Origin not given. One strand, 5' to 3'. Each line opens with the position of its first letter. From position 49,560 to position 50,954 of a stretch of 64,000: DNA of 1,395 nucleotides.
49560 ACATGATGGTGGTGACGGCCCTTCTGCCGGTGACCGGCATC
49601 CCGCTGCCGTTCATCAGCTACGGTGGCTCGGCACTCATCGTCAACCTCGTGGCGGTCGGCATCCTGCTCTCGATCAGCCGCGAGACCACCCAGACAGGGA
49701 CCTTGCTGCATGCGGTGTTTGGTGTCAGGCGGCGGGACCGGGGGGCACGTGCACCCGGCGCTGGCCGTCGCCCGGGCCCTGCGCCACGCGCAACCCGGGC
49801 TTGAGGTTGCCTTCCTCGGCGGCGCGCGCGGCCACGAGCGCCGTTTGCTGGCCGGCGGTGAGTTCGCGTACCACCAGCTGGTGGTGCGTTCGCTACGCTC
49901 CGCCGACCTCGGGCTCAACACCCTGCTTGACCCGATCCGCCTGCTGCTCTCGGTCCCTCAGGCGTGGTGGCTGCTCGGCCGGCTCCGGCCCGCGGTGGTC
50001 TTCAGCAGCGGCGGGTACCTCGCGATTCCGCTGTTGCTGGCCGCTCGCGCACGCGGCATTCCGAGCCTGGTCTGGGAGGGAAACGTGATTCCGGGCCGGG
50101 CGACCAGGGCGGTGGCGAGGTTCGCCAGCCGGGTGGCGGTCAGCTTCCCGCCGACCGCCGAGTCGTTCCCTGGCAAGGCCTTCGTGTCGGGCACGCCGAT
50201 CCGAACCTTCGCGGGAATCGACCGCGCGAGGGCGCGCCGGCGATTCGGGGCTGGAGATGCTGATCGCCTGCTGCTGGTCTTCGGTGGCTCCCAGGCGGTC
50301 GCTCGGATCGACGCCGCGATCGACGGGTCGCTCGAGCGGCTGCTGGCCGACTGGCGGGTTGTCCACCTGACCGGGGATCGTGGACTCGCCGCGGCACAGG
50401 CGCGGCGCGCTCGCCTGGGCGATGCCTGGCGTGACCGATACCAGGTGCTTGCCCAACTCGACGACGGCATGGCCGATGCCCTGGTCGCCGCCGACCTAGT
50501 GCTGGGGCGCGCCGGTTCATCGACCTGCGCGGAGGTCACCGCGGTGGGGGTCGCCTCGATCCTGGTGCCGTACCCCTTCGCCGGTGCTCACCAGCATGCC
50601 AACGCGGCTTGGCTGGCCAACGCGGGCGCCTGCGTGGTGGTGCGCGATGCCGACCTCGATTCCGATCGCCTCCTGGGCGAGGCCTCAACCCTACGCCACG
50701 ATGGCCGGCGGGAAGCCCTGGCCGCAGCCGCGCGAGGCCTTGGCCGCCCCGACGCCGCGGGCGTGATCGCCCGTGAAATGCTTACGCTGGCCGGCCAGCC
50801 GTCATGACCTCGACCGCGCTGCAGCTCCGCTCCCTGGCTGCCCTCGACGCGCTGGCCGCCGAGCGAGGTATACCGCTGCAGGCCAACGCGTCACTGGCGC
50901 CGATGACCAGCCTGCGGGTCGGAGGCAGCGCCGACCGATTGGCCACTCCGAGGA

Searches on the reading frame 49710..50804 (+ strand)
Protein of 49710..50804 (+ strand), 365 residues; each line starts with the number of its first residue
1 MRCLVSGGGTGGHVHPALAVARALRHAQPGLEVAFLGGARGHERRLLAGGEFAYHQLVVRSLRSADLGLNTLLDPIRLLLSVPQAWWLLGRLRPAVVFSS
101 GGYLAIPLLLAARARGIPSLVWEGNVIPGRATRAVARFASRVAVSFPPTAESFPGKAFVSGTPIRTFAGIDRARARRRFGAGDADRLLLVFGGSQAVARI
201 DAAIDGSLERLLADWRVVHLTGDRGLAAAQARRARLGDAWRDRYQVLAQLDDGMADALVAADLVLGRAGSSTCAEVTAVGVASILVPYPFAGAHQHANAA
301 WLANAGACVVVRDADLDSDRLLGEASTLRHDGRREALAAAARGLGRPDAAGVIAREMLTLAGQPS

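Call 41: search_protein_families(library=pfam, proteins=[window:49710-50804:+], max_evalue=0.001)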
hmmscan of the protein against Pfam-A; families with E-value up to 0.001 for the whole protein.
window:49710-50804:+ (365 aa): 2 families
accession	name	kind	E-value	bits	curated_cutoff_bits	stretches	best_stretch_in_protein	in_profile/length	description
PF04101.22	Glyco_tran_28_C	-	4.5e-25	89.1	22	1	188-339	2-151/166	Glycosyltransferase family 28 C-terminal domain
PF03033.26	Glyco_transf_28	-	2.9e-23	82.9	26.2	1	4-143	2-138/139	Glycosyltransferase family 28 N-terminal domain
